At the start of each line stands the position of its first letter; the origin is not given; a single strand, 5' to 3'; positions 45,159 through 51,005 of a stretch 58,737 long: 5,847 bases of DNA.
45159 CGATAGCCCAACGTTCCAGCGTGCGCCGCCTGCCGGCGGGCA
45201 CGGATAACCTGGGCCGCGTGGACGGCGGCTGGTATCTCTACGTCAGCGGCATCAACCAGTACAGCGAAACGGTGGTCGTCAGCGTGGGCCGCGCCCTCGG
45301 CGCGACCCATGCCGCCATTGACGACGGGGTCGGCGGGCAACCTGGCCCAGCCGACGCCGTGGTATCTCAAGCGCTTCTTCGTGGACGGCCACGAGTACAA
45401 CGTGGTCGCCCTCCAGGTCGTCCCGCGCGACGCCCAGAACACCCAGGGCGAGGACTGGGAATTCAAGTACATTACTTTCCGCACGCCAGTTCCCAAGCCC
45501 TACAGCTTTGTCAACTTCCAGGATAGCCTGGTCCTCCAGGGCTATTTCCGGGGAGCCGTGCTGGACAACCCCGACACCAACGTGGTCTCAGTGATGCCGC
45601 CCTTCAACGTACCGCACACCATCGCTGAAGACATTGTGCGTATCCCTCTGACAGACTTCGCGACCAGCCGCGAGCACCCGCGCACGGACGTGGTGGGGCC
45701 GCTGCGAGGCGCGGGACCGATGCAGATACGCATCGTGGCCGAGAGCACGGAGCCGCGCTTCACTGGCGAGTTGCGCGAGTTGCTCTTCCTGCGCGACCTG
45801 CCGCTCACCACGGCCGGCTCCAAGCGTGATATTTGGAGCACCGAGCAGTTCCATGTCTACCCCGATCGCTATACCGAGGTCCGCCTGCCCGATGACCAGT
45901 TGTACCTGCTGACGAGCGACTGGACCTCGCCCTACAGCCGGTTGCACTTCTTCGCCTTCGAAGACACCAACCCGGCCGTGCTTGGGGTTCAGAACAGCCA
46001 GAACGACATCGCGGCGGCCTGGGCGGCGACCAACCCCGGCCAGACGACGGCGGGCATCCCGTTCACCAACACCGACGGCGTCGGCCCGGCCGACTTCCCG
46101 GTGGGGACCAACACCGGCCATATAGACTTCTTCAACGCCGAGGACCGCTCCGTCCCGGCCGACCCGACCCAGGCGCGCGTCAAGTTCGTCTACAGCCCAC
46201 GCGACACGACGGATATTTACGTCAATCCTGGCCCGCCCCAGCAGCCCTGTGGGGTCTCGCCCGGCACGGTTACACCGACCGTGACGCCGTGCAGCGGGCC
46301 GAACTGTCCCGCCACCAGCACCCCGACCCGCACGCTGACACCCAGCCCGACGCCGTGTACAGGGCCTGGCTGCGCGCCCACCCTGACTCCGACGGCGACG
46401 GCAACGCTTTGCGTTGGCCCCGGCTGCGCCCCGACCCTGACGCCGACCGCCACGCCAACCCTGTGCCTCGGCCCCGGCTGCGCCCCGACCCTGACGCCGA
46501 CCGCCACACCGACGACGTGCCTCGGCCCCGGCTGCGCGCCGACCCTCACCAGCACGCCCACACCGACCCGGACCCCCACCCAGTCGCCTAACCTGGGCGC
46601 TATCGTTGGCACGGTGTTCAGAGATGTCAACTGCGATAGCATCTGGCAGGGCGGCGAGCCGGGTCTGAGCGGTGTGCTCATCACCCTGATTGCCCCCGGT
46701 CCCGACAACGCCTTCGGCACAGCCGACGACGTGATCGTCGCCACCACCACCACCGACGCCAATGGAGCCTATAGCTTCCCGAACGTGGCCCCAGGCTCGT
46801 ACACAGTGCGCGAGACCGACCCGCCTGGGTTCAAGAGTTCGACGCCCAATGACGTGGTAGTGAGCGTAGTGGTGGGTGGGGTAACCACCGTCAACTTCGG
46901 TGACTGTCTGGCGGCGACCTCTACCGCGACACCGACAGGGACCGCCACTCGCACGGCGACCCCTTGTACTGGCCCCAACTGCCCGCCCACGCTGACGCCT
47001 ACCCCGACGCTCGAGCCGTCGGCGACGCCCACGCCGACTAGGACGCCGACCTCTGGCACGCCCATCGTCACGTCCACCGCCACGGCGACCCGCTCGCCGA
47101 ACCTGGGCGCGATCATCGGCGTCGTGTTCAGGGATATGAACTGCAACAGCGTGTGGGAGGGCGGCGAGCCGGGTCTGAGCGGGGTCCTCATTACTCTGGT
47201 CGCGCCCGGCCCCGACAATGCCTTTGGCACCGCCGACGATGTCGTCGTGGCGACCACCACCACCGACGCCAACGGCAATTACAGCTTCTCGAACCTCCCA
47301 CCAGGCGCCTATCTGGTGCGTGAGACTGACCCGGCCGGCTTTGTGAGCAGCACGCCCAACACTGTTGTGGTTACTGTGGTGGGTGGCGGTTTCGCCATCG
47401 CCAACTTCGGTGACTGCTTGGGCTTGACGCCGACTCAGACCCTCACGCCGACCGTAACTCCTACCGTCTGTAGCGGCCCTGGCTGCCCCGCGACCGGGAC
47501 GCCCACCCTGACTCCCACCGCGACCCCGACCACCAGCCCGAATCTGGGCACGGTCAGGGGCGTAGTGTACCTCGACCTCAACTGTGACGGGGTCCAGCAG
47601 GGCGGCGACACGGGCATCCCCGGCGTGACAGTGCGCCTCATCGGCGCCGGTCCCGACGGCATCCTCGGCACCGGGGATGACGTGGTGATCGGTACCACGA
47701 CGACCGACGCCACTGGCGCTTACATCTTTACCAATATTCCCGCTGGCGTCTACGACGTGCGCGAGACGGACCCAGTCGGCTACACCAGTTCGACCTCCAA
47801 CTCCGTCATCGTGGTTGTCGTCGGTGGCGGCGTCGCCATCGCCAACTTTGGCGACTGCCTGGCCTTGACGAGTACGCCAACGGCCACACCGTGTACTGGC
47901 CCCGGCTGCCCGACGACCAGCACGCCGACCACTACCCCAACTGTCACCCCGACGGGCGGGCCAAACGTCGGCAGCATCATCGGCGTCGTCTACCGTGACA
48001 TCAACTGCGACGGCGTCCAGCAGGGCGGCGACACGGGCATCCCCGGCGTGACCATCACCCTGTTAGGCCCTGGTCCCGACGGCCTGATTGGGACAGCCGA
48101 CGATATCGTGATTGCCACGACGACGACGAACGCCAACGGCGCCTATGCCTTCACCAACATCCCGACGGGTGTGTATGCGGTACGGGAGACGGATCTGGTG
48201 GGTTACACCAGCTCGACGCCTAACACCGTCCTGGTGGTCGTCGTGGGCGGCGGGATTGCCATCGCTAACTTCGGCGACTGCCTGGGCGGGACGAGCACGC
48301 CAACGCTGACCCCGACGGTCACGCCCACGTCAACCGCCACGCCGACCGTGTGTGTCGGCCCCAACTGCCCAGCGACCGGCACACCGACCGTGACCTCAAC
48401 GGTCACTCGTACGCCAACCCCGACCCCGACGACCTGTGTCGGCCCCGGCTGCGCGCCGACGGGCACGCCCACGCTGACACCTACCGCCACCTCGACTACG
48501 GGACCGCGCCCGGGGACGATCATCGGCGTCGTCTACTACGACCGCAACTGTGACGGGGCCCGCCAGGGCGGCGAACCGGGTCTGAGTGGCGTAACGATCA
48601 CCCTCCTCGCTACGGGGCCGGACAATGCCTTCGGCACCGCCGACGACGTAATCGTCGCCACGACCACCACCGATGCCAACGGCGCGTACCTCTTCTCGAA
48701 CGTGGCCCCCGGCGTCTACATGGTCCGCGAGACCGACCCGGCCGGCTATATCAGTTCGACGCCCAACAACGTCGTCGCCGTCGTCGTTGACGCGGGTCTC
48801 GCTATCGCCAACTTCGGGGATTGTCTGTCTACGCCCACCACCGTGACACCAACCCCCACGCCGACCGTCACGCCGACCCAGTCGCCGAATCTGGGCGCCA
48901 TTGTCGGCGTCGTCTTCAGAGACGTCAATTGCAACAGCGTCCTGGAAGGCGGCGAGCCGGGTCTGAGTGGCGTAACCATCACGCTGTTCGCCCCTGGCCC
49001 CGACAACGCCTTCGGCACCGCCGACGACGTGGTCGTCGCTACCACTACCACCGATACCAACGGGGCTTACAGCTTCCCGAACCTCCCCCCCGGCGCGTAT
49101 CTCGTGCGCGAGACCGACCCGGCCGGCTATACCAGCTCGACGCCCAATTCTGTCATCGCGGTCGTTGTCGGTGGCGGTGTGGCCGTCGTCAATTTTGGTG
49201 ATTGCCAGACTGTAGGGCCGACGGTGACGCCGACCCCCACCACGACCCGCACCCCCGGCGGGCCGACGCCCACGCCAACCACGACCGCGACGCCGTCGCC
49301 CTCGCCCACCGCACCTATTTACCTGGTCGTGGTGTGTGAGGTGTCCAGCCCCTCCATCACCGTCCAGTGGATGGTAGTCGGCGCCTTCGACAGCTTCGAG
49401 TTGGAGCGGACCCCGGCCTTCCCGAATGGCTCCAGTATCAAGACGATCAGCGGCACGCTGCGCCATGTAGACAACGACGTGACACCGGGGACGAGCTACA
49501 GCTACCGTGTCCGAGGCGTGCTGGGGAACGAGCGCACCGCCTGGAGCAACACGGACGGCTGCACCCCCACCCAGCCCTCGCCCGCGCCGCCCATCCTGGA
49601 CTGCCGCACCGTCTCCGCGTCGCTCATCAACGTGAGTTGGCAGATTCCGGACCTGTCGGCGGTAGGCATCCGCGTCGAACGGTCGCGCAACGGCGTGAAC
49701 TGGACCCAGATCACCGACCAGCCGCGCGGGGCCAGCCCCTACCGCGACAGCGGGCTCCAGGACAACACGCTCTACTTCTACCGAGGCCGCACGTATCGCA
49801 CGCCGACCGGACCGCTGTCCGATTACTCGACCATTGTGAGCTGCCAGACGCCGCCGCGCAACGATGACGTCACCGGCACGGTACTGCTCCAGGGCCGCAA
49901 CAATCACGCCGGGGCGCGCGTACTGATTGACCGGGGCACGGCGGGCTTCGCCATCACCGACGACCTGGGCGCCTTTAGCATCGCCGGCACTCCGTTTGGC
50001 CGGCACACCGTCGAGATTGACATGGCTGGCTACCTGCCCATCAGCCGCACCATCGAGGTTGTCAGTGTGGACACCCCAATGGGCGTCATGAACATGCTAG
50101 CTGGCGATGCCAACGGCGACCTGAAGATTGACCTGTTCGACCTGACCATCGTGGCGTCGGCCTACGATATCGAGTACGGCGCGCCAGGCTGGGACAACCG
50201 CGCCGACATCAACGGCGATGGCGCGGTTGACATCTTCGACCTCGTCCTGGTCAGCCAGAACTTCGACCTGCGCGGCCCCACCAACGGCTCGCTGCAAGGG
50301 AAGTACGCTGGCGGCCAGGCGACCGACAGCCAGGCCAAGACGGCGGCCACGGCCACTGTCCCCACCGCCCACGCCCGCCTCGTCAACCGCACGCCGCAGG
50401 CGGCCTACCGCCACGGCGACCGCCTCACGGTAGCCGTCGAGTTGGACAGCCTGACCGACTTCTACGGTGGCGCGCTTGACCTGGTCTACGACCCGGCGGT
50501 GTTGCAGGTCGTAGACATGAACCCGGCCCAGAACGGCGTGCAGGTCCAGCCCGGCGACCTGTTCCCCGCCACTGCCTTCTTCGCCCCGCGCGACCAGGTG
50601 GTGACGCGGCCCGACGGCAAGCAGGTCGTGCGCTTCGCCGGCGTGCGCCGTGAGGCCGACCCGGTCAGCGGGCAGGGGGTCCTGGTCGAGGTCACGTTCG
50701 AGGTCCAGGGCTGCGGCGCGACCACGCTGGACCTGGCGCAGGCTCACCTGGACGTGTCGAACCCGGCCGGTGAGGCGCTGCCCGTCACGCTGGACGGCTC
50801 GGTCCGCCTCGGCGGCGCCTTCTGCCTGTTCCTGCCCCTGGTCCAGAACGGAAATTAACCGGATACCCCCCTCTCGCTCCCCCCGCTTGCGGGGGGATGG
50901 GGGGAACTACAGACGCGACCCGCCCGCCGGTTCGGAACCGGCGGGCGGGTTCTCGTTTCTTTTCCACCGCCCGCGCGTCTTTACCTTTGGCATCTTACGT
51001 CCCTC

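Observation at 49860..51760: Dockerin and cohesin in the same polypeptide, followed by a separately transcribed secreted cohesin paralog sharing a C-terminal (F/Y)C(L/V)(F/Y)LP(L/H)V motif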

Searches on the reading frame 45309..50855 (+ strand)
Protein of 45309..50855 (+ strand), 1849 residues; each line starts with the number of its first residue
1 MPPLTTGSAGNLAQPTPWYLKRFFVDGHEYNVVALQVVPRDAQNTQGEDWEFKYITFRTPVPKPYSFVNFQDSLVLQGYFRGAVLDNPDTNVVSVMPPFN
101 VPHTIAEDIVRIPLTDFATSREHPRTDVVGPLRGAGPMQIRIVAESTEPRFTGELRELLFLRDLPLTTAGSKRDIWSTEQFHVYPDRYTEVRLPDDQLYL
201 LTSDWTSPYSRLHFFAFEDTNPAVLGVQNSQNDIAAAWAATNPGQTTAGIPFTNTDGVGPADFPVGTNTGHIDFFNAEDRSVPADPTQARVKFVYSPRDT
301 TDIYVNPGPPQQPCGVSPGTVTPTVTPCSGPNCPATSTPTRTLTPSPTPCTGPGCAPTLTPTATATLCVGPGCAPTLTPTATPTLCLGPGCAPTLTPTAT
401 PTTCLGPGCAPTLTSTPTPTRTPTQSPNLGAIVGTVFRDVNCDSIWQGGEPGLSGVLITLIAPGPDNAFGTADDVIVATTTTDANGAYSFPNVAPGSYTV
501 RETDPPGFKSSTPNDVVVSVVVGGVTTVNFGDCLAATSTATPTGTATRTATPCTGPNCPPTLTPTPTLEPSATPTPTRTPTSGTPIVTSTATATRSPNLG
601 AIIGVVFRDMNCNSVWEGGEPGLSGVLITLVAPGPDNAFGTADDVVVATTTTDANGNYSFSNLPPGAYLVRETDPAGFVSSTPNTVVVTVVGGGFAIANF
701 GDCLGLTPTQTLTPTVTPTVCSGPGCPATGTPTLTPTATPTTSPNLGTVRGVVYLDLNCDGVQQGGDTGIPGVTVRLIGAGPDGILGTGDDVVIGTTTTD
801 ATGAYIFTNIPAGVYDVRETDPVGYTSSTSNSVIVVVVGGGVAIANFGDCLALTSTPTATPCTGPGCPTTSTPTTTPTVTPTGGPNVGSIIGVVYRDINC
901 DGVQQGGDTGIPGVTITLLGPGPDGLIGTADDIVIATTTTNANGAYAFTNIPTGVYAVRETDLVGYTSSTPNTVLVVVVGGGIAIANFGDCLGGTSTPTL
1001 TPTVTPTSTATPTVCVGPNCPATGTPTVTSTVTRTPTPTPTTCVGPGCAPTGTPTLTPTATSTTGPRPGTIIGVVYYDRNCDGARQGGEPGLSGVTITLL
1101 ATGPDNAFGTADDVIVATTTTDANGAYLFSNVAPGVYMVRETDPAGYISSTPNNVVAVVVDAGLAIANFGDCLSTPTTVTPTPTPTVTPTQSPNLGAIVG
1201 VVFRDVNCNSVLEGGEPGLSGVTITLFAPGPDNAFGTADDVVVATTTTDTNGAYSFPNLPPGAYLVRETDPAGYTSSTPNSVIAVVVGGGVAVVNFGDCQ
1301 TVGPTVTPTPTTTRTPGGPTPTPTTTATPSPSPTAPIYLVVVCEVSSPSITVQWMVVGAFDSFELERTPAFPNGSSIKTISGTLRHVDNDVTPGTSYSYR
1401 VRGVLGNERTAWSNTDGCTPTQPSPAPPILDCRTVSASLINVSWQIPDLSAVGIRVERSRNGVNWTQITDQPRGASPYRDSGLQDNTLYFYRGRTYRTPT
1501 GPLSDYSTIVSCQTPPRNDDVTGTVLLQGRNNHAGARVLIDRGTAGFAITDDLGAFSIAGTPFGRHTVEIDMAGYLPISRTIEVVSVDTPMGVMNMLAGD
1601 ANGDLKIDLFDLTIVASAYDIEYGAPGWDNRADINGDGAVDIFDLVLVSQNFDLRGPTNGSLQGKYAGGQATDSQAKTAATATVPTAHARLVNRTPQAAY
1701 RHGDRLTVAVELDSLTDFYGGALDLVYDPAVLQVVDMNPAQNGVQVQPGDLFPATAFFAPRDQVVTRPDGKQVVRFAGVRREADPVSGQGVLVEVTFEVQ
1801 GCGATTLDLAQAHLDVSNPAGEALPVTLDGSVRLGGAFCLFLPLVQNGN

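Call 6: search_protein_families(library=pfam, proteins=[window:45309-50855:+], max_evalue=0.1)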
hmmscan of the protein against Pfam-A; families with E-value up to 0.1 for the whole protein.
window:45309-50855:+ (1849 aa): 19 families
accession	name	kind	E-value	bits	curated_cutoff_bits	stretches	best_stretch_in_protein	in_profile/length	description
PF17210.9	SdrD_B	-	6.3e-93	307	29.7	6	1074-1155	6-78/112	SdrD B-like domain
PF17802.7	SpaA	-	9.9e-56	186.3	23.1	6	1215-1285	12-76/91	Prealbumin-like fold domain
PF13620.12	CarboxypepD_reg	-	3.1e-44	149.6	32.3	7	473-530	25-79/82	Carboxypeptidase regulatory-like domain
PF13715.12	CarbopepD_reg_2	-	4.8e-22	78.2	32.2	1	1521-1585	1-65/88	CarboxypepD_reg-like domain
PF23193.1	NOMO_3rd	-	3.8e-13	50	27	1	643-670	55-82/120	NOMO third transthyretin-like domain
PF19403.5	SpaA_2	-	1.2e-11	45.4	25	0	1097-1167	26-87/96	Prealbumin-like fold domain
PF00963.24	Cohesin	-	2.1e-08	34.9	24.1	1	1701-1806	11-108/139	Cohesin domain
PF09430.16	EMC7_beta-sandw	-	9.9e-08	32.7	26.6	0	1531-1576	5-51/122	ER membrane protein complex subunit 7, beta-sandwich domain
PF16555.11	GramPos_pilinD1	-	2.6e-07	31.7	23.1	0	644-676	86-124/160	Gram-positive pilin subunit D1, N-terminal domain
PF07495.19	Y_Y_Y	-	5.5e-07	29.8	26.6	0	650-669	22-41/65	Y_Y_Y domain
PF16371.11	MetallophosN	-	3e-06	27.8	35.6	0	1244-1282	20-57/77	N terminal of Calcineurin-like phosphoesterase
PF00041.27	fn3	-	3.9e-06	27.4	25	1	1340-1413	6-78/84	Fibronectin type III domain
PF00404.24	Dockerin_1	-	2.1e-05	25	22.9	1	1598-1651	1-55/57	Dockerin type I domain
PF22904.2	NOMO1-like_2nd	-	5.8e-05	23.6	27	0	643-690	31-78/90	BOS complex subunit NOMO1-like, second beta sandwich domain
PF00775.27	Dioxygenase_C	-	6e-05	23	27.3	0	649-676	77-104/182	Dioxygenase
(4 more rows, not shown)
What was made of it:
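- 46596..49208 (+): Six SdrD_B / SpaA / CarboxypepD_reg-type β-sandwich repeats separated by Pro/Thr linkers that carry ten C-x-G-P-x-C motifs (stalk). Pfam call 6 (SdrD_B 6 stretches, E 6e-93).
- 49314..49850 (+): Two fibronectin-III-like domains. Pfam fn3 at aa 1340-1413 (call 6).
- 49869..50063 (+): CarboxypepD_reg domain immediately before the dockerin; this pairing recurs in many relatives, like an X-dockerin dyad. Pfam CarbopepD_reg_2 at aa 1521-1585 (call 6).
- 50100..50261 (+): Dockerin: two Ca-binding loops (50106-50141, 50205-50240), each followed by a helix. Pfam Dockerin_1 25.0 bits above cut-off 22.9 (call 6).
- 50370..50816 (+): Cohesin domain of the giant protein (type-II-like by sequence); body Cys in QGCGAT at 50706-50723. 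Pfam (call 6).
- Checked: Pfam (call 6) on ORF 45309-50858 gives CarbopepD_reg_2 at aa 1521-1585, Dockerin_1 at aa 1598-1651 (25.0 bits, cut-off 22.9; nt 50100-50261) and Cohesin at aa 1701-1806 (34.9 bits, cut-off 24.1).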

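Call 7: search_protein_families(library=ncbifam, proteins=[window:45309-50855:+], max_evalue=1)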
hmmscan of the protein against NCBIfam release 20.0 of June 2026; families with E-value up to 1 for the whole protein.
window:45309-50855:+ (1849 aa): 10 families
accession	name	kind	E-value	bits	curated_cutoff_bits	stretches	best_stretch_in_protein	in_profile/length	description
NF012181.0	MSCRAMM_SdrD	exception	1.5e-43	148.6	2500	5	1074-1278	798-976/1379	MSCRAMM family adhesin SdrD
NF000535.3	MSCRAMM_SdrC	exception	1.1e-30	106.5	1700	5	1074-1280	502-683/963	MSCRAMM family adhesin SdrC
NF052345.1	S_layer_anammox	exception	4.7e-30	103.8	1400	5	1023-1207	1273-1428/1596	Kustd1514 family S-layer glycoprotein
NF033902.0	iso_D2_wall_anc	subfamily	1.8e-28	99.6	95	6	643-680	134-169/540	SpaH/EbpB family LPXTG-anchored major pilin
TIGR02422.1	protocat_beta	equivalog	1.1e-08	35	296.4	1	477-502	109-134/220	protocatechuate 3,4-dioxygenase subunit beta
NF058648.1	ECF_sub_HI1622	equivalog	2e-07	31.2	100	0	642-681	49-89/180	NikL family nickel/cobalt ECF transporter subunit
TIGR04183.1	Por_Secre_tail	domain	0.00014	21.8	23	0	646-673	32-59/72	T9SS type A sorting domain-containing protein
NF033158.1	Myrrcad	domain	0.0045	16.5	33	0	1192-1203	2-13/36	MyrrCad domain-containing protein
NF004645.0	PRK05989.2-3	equivalog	0.31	8.2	1619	0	642-670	28-56/1597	cobaltochelatase subunit CobN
NF004459.0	PRK05787.2-2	equivalog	0.4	10.3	298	0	609-632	68-91/210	cobalt-precorrin-7 (C(5))-methyltransferase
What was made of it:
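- On T9SS C-terminal domain (TIGR04183): The only match is internal (aa 646-673), at 21.8 bits below cut-off 23 (call 7).
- On MSCRAMM SdrD/SdrC: 148.6 bits against 2500, and 106.5 against 1700 (call 7).
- Closest known: MSCRAMM-type adhesin stalks. Same: Tandem SdrD_B/SpaA-type β-sandwich repeats (Pfam E 6e-93; NCBIfam SdrD 148.6 bits; calls 6, 7) form a long stalk on a secreted protein.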

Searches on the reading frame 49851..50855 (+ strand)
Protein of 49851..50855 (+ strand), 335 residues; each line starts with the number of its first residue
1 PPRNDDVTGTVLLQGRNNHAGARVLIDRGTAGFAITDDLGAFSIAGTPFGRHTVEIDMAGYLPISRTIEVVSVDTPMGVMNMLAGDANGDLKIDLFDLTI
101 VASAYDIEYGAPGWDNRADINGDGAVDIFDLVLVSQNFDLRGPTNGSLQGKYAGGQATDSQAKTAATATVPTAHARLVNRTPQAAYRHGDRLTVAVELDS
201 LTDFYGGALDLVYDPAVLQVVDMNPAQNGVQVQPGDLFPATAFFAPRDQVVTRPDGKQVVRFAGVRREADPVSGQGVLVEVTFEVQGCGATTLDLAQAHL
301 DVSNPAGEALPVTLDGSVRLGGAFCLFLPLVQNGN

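Call 19: find_homologous_proteins(query=window:49851-50855:+, max_evalue=0.001)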
Query window:49851-50855:+ (335 aa): 44 proteins with E <= 0.001 among 6857 candidates.
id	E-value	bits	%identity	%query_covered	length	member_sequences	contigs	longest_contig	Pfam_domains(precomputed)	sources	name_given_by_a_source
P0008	3.2e-153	528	86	83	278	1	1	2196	PF00404.25,PF00963.25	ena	-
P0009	2.1e-121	423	64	99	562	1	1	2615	PF00404.25,PF00963.25,PF13620.13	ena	-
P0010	8.1e-93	330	60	84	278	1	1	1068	PF00404.25,PF00963.25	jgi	-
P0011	2.6e-67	246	53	82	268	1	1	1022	PF00404.25,PF00963.25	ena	-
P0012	3.5e-38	150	38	97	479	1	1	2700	PF00963.25,PF13620.13,PF00082.28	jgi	jgi:hypothetical protein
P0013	3.5e-30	124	98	19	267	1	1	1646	-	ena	-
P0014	2.7e-28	117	46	39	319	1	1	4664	PF00404.25,PF00963.25,PF13620.13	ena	-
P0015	1.3e-20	92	37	42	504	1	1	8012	PF00963.25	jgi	jgi:hypothetical protein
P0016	1.4e-20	92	31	86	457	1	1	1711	PF00404.25,PF00963.25,PF13620.13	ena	-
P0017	1.7e-18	85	32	44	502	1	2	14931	-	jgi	jgi:hypothetical protein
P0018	4.0e-18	84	35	40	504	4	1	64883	-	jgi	-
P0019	8.7e-17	80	32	41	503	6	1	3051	PF00404.25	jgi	jgi:Dockerin type I domain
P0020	9.8e-16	76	33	46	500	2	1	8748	PF00404.25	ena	-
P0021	3.1e-15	75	31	41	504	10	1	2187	-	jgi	-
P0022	5.5e-15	74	40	39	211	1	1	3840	PF00404.25,PF13620.13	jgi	jgi:hypothetical protein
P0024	2.1e-14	72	28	76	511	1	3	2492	PF05257.23,PF00404.25,PF00963.25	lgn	-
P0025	6.1e-14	70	38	40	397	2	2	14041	PF00963.25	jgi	jgi:hypothetical protein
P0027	5.8e-12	64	30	41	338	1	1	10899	PF00404.25,PF00963.25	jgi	jgi:hypothetical protein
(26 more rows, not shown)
